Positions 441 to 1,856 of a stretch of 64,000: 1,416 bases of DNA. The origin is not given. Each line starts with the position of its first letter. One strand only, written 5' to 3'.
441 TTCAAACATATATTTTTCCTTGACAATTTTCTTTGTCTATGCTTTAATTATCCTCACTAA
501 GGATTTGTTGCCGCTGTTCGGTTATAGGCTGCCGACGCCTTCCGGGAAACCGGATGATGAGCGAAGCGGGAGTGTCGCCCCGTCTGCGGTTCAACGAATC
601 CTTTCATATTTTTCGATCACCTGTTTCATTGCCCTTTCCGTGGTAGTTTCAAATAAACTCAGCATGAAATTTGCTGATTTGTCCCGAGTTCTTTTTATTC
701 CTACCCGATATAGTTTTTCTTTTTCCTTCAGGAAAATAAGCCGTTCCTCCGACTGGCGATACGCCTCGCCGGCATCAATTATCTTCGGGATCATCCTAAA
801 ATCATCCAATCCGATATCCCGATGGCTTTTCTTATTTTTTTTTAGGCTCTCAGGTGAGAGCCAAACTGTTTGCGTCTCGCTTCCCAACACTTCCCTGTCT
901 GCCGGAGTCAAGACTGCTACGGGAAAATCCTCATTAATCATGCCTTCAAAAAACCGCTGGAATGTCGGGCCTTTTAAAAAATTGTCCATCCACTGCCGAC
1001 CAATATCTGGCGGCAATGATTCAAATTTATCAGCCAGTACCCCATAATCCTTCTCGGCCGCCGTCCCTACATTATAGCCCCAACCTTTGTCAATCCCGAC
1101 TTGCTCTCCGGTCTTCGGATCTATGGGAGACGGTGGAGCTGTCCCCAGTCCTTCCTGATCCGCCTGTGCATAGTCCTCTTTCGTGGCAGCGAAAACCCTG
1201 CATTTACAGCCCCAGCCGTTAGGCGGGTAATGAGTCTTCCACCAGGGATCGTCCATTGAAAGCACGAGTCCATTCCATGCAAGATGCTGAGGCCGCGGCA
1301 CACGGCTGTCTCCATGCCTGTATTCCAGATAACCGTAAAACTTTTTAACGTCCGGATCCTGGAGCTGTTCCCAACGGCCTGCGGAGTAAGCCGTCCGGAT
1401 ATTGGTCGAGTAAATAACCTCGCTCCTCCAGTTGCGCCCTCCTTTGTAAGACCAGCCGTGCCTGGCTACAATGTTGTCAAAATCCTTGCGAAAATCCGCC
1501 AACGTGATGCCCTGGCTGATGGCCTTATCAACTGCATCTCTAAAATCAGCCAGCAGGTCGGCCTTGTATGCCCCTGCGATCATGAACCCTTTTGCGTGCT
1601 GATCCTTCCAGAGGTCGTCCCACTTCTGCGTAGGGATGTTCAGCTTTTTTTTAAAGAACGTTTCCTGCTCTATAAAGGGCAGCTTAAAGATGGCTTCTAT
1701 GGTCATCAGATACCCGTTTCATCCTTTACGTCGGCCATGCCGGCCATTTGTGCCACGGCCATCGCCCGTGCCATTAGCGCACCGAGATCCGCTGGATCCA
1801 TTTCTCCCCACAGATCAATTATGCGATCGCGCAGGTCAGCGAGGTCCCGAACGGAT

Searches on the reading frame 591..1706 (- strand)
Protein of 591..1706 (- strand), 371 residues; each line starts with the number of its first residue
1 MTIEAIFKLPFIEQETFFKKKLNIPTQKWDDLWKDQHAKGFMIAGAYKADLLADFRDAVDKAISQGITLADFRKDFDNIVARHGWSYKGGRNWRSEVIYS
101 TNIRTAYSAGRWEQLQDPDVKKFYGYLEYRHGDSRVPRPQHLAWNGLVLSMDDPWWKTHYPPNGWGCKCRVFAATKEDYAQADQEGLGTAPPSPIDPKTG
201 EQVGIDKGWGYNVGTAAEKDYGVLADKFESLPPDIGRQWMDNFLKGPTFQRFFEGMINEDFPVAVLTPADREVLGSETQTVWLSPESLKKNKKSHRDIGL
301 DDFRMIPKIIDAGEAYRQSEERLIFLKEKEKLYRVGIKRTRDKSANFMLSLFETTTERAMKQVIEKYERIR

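Call 27: find_encoding_contigs(protein=window:591-1706:-, flank=10000, max_places=3)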
Protein window:591-1706:- (371 aa): 1 contig read that carries it; 1 place shown.
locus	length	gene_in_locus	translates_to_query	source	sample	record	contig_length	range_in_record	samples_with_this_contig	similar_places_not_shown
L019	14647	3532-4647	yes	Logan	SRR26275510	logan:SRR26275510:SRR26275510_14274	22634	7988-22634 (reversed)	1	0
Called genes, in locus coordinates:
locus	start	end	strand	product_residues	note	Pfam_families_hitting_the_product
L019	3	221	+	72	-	?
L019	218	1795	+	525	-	PF03237:Terminase_6N (weak)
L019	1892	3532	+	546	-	PF06074:Portal_Mu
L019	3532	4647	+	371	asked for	PF04233:Phage_Mu_F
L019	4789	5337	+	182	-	PF05069:Phage_tail_S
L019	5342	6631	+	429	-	PF10123:Mu-like_Pro_N, PF20223:DUF6582, PF10123:Mu-like_Pro_N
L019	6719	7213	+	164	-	-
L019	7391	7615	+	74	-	-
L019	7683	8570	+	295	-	PF10124:Mu-like_gpT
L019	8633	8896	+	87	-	PF17891:FluMu_N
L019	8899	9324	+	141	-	PF07030:Phage_Mu_Gp36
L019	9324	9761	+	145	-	PF08873:Phage_Mu_Gp37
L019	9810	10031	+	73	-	-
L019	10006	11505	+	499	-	-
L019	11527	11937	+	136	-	-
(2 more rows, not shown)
